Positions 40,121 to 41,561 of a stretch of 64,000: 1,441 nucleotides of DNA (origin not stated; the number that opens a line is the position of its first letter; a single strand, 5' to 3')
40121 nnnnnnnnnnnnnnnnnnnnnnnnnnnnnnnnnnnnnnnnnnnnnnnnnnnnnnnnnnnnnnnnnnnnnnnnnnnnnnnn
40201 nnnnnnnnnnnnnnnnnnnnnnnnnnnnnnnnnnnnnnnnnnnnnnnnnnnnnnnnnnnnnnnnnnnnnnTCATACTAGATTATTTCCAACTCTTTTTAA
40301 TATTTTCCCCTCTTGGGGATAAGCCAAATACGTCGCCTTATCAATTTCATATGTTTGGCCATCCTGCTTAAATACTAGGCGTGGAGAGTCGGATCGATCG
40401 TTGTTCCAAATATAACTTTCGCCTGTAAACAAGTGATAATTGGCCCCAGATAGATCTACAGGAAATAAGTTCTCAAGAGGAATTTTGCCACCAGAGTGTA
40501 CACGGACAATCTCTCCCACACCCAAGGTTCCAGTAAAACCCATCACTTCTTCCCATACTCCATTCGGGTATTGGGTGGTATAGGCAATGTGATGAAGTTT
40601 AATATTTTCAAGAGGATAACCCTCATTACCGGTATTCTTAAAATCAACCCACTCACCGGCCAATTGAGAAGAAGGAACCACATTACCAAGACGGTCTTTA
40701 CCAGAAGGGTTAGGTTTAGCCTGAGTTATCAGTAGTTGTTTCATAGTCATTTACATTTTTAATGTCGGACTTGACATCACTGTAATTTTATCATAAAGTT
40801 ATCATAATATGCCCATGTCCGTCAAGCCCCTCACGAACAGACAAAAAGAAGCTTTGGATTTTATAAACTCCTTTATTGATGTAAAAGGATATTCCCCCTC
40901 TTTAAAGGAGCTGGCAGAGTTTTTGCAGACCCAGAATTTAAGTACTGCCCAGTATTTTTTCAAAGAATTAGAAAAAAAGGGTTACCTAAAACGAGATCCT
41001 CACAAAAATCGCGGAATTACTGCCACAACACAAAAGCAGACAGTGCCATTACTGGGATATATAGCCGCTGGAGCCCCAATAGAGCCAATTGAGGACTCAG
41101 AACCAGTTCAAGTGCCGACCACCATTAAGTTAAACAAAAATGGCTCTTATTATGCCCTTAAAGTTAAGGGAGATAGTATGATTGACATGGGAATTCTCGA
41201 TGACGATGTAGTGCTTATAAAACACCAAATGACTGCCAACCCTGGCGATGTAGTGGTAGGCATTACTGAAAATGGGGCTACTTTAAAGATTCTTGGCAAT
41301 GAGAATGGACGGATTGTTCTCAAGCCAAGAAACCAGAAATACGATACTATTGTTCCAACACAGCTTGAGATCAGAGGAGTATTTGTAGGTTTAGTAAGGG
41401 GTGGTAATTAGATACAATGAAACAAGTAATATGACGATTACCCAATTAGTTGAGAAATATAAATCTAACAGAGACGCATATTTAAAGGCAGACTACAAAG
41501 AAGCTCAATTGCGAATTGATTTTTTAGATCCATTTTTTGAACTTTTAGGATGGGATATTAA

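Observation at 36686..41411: Four-gene translationally coupled operon (LTD protein - UvrD-like helicase - Fe-S RecB/Cas4-like nuclease with exonuclease-like C-domain - membrane protein) divergent from lexA, inside a defense island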

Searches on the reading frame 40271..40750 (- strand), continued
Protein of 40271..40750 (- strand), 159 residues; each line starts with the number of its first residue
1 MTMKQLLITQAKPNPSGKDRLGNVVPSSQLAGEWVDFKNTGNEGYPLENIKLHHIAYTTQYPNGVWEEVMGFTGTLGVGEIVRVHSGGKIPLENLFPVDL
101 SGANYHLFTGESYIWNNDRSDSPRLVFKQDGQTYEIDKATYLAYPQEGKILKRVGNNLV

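Call 80: fold_search(model_id=the predicted structure, library=pdb)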
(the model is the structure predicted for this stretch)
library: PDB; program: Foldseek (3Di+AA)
matches with E <= 10: 1166; with E <= 0.001: 15
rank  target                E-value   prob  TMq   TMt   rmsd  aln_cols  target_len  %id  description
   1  3gef_A                7.4e-05  1.00  0.51  0.67   6.2       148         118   13  Crystal structure of the R482W mutant of lamin A/C (released 2009-08-04)
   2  2lll_MODEL_1_A        9.9e-05  1.00  0.47  0.60   5.0       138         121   16  Solution NMR structure of C-terminal globular domain of human Lamin-B2, Northeast Structural Genomics Consorti (released 2011-12-07)
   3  2kpw_MODEL_1_A        1.1e-04  1.00  0.42  0.52   7.4       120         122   13  NMR solution structure of Lamin-B1 protein from Homo sapiens: Northeast Structural Genomics Consortium MEGA ta (released 2009-11-10)
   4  3jt0_A                1.3e-04  1.00  0.43  0.59   6.6       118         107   14  Crystal Structure of the C-terminal fragment (426-558) Lamin-B1 from Homo sapiens, Northeast Structural Genomics Conso (released 2009-09-22)
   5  3umn_A                1.3e-04  1.00  0.41  0.52   6.1       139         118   12  Crystal Structure of Lamin-B1 (released 2011-11-30)
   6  3umn_B                1.5e-04  1.00  0.44  0.58   5.8       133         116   12  Crystal Structure of Lamin-B1 (released 2011-11-30)
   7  7yvd_C                1.8e-04  1.00  0.42  0.50   9.4       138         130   14  The crystal structure of the progerin C-terminal peptide and the Ig-like domain of lamin A/C (released 2023-08-30)
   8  6ghd_B                1.9e-04  1.00  0.46  0.59   6.5       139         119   13  Structural analysis of the ternary complex between lamin A/C, BAF and emerin identifies an interface disrupted in auto (released 2018-08-08)
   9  1ifr                  2.0e-04  1.00  0.48  0.66   6.5       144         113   12  Structure of Lamin A/C Globular Domain (released 2002-07-17)
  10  7crg_A                2.1e-04  1.00  0.43  0.51  10.2       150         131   13  Beta-strand-mediated dimeric formation of the extended Ig-like domains of human lamin A/C (released 2021-08-25)
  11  7crg_B                2.7e-04  1.00  0.46  0.54   6.5       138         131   13  Beta-strand-mediated dimeric formation of the extended Ig-like domains of human lamin A/C (released 2021-08-25)
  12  6ghd_F                3.3e-04  1.00  0.46  0.59   6.3       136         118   12  Structural analysis of the ternary complex between lamin A/C, BAF and emerin identifies an interface disrupted in auto (released 2018-08-08)
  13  1ufg_MODEL_1_A        4.0e-04  1.00  0.48  0.50   6.3       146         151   12  Solution structure of immunoglobulin like domain of mouse nuclear lamin (released 2004-06-22)
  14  3jt0_B                4.0e-04  1.00  0.42  0.58   6.6       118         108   14  Crystal Structure of the C-terminal fragment (426-558) Lamin-B1 from Homo sapiens, Northeast Structural Genomics Conso (released 2009-09-22)
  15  6rpr_B                7.5e-04  1.00  0.45  0.59   6.7       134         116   13  LEM domain of Emerin mutant T43I in complex with BAF dimer and the Igfold of the lamin A/C (released 2020-03-04)
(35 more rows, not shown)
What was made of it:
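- On Lamin tail domain (PF00932): The top 15 Foldseek PDB hits are all lamin A/C, B1 or B2 Ig-folds, E 7e-5 to 7e-4 (call 80).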

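Call 87: search_protein_families(library=pfam, proteins=[L201:6471-7358:+, L210:6493-8070:+, L205:6592-9585:+], max_evalue=0.001)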
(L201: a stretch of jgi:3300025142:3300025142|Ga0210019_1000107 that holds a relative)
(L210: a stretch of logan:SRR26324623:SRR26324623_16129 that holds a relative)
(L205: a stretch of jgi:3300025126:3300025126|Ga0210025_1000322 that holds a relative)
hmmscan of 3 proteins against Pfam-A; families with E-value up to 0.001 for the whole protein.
L201:6471-7358:+ (295 aa): 0 families

L210:6493-8070:+ (525 aa): 0 families

L205:6592-9585:+ (997 aa): 2 families
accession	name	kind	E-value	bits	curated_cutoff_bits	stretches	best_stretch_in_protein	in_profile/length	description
PF02463.25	SMC_N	-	2.8e-09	37.2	40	1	579-941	47-211/220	RecF/RecN/SMC N terminal domain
PF13304.12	AAA_21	-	7.4e-06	26.7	27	1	856-931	226-302/304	AAA domain, putative AbiEii toxin, Type IV TA system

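Call 99: find_encoding_contigs(protein=P0350, flank=6000, max_places=4)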
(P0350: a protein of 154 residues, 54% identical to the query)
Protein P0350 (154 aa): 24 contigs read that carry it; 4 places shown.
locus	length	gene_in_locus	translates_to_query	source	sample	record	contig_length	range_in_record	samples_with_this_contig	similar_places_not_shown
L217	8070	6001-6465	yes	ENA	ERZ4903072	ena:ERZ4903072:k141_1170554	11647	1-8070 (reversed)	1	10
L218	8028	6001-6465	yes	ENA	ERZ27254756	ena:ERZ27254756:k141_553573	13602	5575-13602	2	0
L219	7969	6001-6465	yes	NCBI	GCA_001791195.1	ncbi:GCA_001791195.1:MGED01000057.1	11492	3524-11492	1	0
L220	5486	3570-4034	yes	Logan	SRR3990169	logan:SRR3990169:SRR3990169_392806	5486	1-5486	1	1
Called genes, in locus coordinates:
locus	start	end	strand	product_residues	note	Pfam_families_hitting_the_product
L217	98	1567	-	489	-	PF17289:Terminase_6C (weak)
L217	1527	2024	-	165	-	PF01527:HTH_Tnp_1 (weak)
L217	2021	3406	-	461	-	PF02195:ParB_N, PF01555:N6_N4_Mtase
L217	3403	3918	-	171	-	-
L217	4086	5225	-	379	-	-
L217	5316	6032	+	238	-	PF01726:LexA_DNA_bind, PF00717:Peptidase_S24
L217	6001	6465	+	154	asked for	PF00932:LTD (weak)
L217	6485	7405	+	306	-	PF18144:SMODS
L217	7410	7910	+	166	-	-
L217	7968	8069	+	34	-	?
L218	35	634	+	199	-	-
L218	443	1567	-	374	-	-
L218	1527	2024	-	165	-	PF01527:HTH_Tnp_1 (weak)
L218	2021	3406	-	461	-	PF02195:ParB_N, PF01555:N6_N4_Mtase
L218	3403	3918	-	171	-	-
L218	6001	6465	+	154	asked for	PF00932:LTD (weak)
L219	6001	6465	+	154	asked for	PF00932:LTD (weak)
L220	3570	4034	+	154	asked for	PF00932:LTD (weak)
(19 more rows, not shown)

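Call 100: search_protein_families(library=padloc, proteins=[L217:6485-7405:+, L217:7410-7910:+, L208:1658-2521:+, L208:2531-3031:+, L217:5316-6032:+, L208:5465-5839:-, L208:4840-5451:-, L211:5395-5622:-], max_evalue=0.001)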
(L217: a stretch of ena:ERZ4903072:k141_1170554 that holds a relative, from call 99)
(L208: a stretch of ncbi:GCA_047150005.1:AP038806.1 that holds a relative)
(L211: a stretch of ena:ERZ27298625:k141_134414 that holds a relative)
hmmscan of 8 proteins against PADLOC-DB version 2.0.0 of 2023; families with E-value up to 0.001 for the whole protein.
L217:6485-7405:+ (306 aa): 26 families (the best 25 are shown)
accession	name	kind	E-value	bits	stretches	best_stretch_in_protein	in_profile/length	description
PDLC00823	Cyclase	-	2.3e-28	97.7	1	3-303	7-283/285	oligonucleotide-cyclase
PDLC00809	Cyclase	-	1.1e-20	72.5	1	2-302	5-293/295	oligonucleotide-cyclase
PDLC00786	Cyclase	-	2.2e-16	58.1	1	2-302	4-292/293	oligonucleotide-cyclase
PDLC00787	Cyclase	-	1e-15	55.9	1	8-191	11-183/333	oligonucleotide-cyclase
PDLC00793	Cyclase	-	1.6e-14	51.9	1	8-301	11-297/462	oligonucleotide-cyclase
PDLC00822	Cyclase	-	3.4e-14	50.9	1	2-97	4-98/375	oligonucleotide-cyclase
PDLC00790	Cyclase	-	1.8e-12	45.2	1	21-299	55-309/310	oligonucleotide-cyclase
PDLC00796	Cyclase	-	1.6e-11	42.2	1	2-303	4-286/432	oligonucleotide-cyclase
PDLC00773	Cyclase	-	3.8e-11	41.1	1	3-302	5-295/334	oligonucleotide-cyclase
PDLC00818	Cyclase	-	2.1e-10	38.6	1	154-302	154-293/322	oligonucleotide-cyclase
PDLC00814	Cyclase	-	3.6e-10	37.7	1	4-305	8-294/295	oligonucleotide-cyclase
PDLC00769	Cyclase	-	6.1e-10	37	1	8-207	10-192/261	oligonucleotide-cyclase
PDLC00805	Cyclase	-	7.1e-10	36.8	1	20-235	44-243/314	oligonucleotide-cyclase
PDLC00820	Cyclase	-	1.5e-08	32.3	1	22-304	24-278/324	oligonucleotide-cyclase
PDLC00802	Cyclase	-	4.1e-08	30.8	1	90-303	124-330/332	oligonucleotide-cyclase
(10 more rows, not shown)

L217:7410-7910:+ (166 aa): 6 families
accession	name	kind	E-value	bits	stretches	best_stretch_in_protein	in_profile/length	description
PDLC00712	Effector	-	3.8e-20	70.6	1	5-156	12-163/171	2TM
PDLC03811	RTasSLATT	-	1.1e-17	62.3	1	3-154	7-157/158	DRT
PDLC00706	Effector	-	1.1e-14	52.6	1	3-163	6-167/172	2TM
PDLC00710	Effector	-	5.3e-09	34.1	1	34-153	43-163/176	2TM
PDLC00696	Effector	-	6e-09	33.8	1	15-151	20-163/189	2TM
PDLC00677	Effector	-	7.1e-09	34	1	3-150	8-155/170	2TM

L208:1658-2521:+ (287 aa): 33 families (the best 25 are shown)
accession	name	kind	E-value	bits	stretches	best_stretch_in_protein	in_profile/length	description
PDLC00823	Cyclase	-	4.4e-93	310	1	1-287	1-285/285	oligonucleotide-cyclase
PDLC00809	Cyclase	-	9.9e-60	200.6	1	4-285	3-294/295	oligonucleotide-cyclase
PDLC00776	Cyclase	-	1.1e-46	157.5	1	1-286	1-286/287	oligonucleotide-cyclase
PDLC00814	Cyclase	-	4.1e-36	122.9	1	4-285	4-292/295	oligonucleotide-cyclase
PDLC00786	Cyclase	-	5.8e-35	119.1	1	5-284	3-292/293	oligonucleotide-cyclase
PDLC00820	Cyclase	-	7.4e-34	115.5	1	4-285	2-277/324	oligonucleotide-cyclase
PDLC00802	Cyclase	-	3.6e-31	106.6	1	100-287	137-332/332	oligonucleotide-cyclase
PDLC00796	Cyclase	-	4.3e-30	103.4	1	5-285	3-286/432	oligonucleotide-cyclase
PDLC00818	Cyclase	-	7.2e-30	102.6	2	116-285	131-294/322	oligonucleotide-cyclase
PDLC00773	Cyclase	-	3e-28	97.4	1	36-285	38-296/334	oligonucleotide-cyclase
PDLC00805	Cyclase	-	1.4e-27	95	1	14-272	34-302/314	oligonucleotide-cyclase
PDLC00810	Cyclase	-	6.1e-26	89.7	1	9-280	8-293/335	oligonucleotide-cyclase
PDLC00822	Cyclase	-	1e-25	88.9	2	5-126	3-127/375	oligonucleotide-cyclase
PDLC00792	Cyclase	-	3.9e-25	86.6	1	6-200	4-205/236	oligonucleotide-cyclase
PDLC00769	Cyclase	-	1.1e-21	75.4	1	25-191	27-191/261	oligonucleotide-cyclase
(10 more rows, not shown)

L208:2531-3031:+ (166 aa): 5 families
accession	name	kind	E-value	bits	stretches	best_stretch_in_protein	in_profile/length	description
PDLC00712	Effector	-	1.5e-60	202.1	1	7-165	7-168/171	2TM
PDLC00710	Effector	-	5.1e-33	112.3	1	8-165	13-171/176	2TM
PDLC00677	Effector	-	1.5e-25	88.4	1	4-164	5-166/170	2TM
PDLC03811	RTasSLATT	-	1.1e-14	52.6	1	3-158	3-157/158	DRT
PDLC00706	Effector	-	3.7e-12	44.3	1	7-165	6-165/172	2TM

L217:5316-6032:+ (238 aa): 0 families

L208:5465-5839:- (124 aa): 5 families
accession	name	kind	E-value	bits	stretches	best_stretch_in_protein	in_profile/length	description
PDLC02926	HTH_VI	-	6.7e-06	24.3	1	11-70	2-60/92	-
PDLC03954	RmrA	-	3.5e-05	20.9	1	10-81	10-80/380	-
PDLC03946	RmrA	-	0.00022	18.1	1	16-78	8-69/357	-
PDLC03949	RmrA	-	0.00023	18.2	1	17-79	9-70/363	-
PDLC03952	RmrA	-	0.00038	17.4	1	13-76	25-87/395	-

L208:4840-5451:- (203 aa): 0 families

L211:5395-5622:- (75 aa): 0 families

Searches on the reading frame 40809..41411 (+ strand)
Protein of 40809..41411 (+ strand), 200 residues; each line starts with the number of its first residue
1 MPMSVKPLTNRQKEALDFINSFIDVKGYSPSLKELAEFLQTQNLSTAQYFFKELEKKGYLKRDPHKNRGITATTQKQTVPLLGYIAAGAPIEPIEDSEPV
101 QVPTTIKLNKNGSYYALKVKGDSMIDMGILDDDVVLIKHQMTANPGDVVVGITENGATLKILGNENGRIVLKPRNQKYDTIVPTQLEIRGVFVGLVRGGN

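Call 5: search_protein_families(library=pfam, proteins=[window:40809-41411:+], max_evalue=0.01)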
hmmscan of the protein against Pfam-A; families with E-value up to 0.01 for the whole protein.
window:40809-41411:+ (200 aa): 3 families
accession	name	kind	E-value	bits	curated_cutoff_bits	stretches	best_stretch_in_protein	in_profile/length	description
PF00717.28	Peptidase_S24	-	2.9e-22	79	23.3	1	80-192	1-115/116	Peptidase S24-like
PF01726.22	LexA_DNA_bind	-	3.5e-16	59.2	23.7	1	6-69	2-65/65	LexA DNA binding domain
PF13463.12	HTH_27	-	0.0016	19.1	22.2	1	8-71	1-60/68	Winged helix DNA-binding domain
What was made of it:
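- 40809..41411 (+): LexA repressor, 200 aa. It has an AAG cleavage site, GDSM serine and TLKIL lysine. It is the first gene of the lexA / type IIG R-M / methylase operon. LexA_DNA_bind and Peptidase_S24 (call 5).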

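Call 6: search_protein_families(library=padloc, proteins=[window:40809-41411:+], max_evalue=0.01)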
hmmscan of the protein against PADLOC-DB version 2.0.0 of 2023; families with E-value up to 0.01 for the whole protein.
window:40809-41411:+ (200 aa): 0 families

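Call 7: search_protein_families(library=ncbifam, proteins=[window:40809-41411:+], max_evalue=0.01)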
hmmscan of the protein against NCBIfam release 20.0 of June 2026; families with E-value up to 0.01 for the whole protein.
window:40809-41411:+ (200 aa): 2 families
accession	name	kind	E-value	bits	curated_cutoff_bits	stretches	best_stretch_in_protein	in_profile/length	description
TIGR00498.1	lexA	equivalog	1.6e-45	155.2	110.95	1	6-197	2-200/203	transcriptional repressor LexA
NF007621.2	PRK10276.1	subfamily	5.6e-16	58.6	110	1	110-194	25-112/115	translesion error-prone DNA polymerase V autoproteolytic subunit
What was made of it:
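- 40809..41411 (+): TIGR00498 155.2 bits against a cutoff of 110.95 (call 7).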
